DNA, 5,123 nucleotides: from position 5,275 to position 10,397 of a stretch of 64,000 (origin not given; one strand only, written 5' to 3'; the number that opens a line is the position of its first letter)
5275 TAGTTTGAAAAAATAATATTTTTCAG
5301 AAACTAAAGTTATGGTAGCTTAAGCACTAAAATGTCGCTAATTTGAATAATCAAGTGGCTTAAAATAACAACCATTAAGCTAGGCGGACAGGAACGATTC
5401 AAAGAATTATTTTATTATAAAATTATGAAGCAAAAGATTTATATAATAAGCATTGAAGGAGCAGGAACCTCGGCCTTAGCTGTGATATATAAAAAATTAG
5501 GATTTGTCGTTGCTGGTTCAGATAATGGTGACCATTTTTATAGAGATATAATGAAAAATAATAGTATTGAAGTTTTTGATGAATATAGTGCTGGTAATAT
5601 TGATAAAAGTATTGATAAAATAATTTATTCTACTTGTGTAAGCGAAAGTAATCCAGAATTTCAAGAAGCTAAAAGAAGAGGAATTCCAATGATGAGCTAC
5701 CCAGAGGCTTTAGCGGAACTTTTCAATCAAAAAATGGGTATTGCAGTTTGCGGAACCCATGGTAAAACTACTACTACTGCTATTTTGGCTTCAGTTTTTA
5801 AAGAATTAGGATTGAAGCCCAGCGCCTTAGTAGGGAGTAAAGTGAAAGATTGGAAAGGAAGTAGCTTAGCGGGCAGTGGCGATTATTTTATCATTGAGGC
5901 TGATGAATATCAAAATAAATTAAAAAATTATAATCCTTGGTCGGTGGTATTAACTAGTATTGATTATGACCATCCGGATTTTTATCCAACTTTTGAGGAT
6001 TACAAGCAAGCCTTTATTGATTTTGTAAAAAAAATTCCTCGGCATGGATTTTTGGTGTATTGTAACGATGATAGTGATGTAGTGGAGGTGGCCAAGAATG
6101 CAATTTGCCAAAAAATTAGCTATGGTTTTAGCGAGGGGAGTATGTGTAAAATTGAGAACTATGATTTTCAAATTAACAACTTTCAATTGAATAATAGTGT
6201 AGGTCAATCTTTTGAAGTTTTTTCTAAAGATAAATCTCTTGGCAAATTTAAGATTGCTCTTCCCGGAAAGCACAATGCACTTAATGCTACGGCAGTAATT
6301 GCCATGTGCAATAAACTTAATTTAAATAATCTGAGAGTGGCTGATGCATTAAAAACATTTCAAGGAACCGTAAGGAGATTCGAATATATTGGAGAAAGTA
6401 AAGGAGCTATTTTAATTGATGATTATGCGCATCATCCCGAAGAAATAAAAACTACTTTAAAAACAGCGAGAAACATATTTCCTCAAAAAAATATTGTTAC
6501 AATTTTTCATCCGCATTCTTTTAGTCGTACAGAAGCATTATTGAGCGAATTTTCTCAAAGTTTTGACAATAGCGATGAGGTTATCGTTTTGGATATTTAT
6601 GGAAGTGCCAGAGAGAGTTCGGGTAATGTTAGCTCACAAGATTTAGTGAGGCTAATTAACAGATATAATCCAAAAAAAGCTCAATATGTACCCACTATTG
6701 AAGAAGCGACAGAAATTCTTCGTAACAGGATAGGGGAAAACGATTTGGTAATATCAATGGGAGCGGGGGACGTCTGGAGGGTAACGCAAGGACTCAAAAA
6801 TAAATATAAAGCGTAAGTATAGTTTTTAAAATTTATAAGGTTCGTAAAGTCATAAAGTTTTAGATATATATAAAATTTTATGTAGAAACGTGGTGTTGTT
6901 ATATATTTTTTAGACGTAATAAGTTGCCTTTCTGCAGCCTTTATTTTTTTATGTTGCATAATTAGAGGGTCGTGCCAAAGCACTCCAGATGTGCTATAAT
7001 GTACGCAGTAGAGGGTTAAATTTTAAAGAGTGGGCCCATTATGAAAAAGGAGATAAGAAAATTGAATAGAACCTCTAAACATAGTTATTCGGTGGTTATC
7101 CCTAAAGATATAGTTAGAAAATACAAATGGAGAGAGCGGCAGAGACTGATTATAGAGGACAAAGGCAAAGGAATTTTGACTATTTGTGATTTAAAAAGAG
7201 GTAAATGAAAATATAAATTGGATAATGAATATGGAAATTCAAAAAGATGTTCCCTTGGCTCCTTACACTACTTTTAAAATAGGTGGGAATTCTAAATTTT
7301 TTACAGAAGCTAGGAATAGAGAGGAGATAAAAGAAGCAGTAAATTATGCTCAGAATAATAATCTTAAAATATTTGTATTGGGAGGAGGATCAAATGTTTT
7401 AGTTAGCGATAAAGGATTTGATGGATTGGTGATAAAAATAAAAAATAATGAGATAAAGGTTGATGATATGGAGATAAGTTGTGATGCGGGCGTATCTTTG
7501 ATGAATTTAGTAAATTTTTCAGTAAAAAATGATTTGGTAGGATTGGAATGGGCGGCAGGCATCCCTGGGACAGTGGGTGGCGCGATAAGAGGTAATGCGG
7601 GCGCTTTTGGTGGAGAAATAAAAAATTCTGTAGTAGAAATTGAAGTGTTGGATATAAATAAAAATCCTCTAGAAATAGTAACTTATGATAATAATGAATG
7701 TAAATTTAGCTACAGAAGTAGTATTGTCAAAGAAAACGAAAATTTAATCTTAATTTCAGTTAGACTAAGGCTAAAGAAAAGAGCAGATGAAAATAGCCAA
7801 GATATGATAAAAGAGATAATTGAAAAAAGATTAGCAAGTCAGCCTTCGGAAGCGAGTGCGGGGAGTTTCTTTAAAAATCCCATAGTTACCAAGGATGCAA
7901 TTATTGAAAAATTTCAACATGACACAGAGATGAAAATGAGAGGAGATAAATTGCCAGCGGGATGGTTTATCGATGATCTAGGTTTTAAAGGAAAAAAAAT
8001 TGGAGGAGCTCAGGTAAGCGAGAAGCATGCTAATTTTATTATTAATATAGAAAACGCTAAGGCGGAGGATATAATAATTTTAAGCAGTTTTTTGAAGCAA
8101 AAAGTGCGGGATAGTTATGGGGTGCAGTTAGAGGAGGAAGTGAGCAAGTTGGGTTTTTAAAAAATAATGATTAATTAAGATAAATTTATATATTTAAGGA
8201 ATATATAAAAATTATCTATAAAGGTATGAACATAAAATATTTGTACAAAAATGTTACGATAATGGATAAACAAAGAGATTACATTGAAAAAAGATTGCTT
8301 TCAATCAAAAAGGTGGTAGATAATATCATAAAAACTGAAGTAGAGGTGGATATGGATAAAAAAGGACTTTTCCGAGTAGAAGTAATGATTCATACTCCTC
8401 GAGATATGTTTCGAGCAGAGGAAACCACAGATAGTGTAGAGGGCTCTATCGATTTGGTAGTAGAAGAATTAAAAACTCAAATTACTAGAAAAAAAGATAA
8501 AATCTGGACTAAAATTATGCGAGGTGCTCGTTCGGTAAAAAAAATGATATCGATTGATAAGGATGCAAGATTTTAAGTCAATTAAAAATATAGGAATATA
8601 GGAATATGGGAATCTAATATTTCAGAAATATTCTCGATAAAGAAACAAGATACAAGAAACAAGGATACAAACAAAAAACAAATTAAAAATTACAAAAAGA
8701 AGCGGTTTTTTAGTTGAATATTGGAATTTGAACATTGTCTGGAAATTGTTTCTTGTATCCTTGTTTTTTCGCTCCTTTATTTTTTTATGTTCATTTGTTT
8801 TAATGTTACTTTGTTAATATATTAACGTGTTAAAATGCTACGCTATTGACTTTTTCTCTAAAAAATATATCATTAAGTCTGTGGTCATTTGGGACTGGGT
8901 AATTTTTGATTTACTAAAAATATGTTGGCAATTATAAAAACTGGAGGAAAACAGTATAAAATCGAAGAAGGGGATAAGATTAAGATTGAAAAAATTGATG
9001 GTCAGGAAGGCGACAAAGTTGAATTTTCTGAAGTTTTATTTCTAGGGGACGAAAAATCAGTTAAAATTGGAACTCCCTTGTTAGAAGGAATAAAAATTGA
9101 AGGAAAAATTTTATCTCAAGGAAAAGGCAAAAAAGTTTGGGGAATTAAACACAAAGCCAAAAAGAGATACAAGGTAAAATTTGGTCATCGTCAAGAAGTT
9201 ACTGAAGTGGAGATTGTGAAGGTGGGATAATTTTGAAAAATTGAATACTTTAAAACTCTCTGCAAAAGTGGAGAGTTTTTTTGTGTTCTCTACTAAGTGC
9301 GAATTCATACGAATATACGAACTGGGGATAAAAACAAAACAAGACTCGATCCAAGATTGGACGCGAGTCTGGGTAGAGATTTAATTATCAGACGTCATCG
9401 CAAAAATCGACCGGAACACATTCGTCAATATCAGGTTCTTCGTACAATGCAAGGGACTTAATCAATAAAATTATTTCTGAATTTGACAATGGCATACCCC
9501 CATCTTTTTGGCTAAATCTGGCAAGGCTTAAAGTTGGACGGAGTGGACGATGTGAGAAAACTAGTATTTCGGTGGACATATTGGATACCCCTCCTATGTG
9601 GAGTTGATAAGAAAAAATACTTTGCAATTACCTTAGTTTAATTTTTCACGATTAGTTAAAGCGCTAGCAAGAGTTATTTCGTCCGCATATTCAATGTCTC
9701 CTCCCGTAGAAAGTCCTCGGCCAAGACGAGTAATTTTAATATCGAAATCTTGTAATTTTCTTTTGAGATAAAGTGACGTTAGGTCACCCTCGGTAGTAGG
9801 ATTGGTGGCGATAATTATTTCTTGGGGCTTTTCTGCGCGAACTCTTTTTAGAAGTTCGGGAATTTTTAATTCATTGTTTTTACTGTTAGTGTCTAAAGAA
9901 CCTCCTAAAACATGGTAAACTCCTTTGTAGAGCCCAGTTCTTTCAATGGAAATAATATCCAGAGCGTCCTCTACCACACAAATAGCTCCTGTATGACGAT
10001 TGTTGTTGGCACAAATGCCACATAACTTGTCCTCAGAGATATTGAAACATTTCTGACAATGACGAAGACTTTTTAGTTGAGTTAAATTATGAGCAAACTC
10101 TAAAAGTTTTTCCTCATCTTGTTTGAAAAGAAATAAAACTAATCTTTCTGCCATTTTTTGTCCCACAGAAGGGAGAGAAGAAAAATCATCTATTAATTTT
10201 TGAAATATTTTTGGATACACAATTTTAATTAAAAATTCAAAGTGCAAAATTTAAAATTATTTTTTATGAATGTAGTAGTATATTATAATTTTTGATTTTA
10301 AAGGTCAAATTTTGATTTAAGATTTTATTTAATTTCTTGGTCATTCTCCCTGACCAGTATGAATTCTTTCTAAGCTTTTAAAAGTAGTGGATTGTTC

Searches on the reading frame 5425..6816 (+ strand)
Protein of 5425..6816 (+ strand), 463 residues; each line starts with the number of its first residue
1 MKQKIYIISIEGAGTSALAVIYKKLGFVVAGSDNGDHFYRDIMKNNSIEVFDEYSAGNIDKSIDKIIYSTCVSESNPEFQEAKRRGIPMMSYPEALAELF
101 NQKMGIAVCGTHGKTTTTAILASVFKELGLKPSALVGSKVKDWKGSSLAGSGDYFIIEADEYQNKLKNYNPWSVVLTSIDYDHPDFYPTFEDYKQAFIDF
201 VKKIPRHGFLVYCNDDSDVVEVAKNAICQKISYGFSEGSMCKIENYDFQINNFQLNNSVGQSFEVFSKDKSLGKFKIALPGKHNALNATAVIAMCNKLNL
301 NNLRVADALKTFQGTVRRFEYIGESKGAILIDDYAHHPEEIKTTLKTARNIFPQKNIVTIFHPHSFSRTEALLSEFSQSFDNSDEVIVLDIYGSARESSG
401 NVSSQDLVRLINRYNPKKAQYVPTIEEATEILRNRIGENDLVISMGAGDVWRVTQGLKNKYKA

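Call 61: search_protein_families(library=pfam, max_evalue=0.00001, proteins=[window:5425-6816:+])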
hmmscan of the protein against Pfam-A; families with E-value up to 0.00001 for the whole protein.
window:5425-6816:+ (463 aa): 3 families
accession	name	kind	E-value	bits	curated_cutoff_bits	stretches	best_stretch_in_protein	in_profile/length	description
PF08245.18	Mur_ligase_M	-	6.9e-29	101.7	24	1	108-294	1-199/200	Mur ligase middle domain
PF02875.26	Mur_ligase_C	-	3.6e-22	80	28.4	1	317-448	1-127/127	Mur ligase, glutamate ligase domain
PF01225.30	Mur_ligase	-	7.4e-15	55.5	21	1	4-103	1-94/95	Mur ligase family, catalytic domain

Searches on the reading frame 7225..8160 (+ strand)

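Call 61: search_protein_families(library=pfam, max_evalue=0.00001, proteins=[window:7225-8160:+])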
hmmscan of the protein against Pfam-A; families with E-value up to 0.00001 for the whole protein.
window:7225-8160:+ (311 aa): 2 families
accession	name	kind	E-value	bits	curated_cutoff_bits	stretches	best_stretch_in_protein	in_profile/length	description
PF02873.21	MurB_C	-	1.4e-30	105.8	27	1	193-307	4-97/99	UDP-N-acetylenolpyruvoylglucosamine reductase, C-terminal domain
PF01565.28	FAD_binding_4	-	3.2e-23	82.4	26.4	1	26-143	4-130/139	FAD binding domain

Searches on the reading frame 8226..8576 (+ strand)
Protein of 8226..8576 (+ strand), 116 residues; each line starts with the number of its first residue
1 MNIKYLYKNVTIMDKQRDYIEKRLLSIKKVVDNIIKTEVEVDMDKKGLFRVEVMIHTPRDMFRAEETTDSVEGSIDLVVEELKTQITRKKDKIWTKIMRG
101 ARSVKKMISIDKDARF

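Call 83: search_protein_families(library=pfam, max_evalue=0.001, proteins=[window:8226-8576:+])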
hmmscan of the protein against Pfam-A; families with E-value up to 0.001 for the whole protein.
window:8226-8576:+ (116 aa): 1 family
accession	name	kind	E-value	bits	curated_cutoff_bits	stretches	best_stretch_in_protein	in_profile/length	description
PF02482.25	Ribosomal_S30AE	-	1.7e-16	61.2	23.7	1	5-93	3-87/88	Sigma 54 modulation protein / S30EA ribosomal protein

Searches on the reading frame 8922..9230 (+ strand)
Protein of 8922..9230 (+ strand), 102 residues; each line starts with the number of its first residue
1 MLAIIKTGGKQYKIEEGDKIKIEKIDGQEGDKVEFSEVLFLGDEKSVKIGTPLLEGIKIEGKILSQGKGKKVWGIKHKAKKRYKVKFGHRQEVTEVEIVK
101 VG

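Call 83: search_protein_families(library=pfam, max_evalue=0.001, proteins=[window:8922-9230:+])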
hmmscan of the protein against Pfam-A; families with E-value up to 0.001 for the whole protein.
window:8922-9230:+ (102 aa): 1 family
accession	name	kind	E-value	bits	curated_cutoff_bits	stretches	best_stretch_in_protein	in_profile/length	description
PF00829.26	Ribosomal_L21p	-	4.4e-34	117.1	27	1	1-100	1-98/99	Ribosomal prokaryotic L21 protein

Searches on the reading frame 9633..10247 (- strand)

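Call 61: search_protein_families(library=pfam, max_evalue=0.00001, proteins=[window:9633-10247:-])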
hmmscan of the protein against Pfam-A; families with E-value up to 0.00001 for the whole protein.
window:9633-10247:- (204 aa): 5 families
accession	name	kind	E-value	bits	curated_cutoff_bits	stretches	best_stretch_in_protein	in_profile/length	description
PF13662.12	Toprim_4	-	1.4e-21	77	25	1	88-175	2-84/85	Toprim domain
PF01751.28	Toprim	-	2.7e-11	43.9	23.1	1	89-174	2-95/96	Toprim domain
PF21176.3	RecR_HhH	-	2.9e-10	40.2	27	1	16-57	2-43/45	RecR, helix-hairpin-helix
PF21175.2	RecR_C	-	3.2e-09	36.5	22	1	178-200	1-23/24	RecR, C-terminal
PF02132.21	RecR_ZnF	-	1.4e-07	31.6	22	1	61-81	1-21/21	RecR, Cys4-zinc finger domain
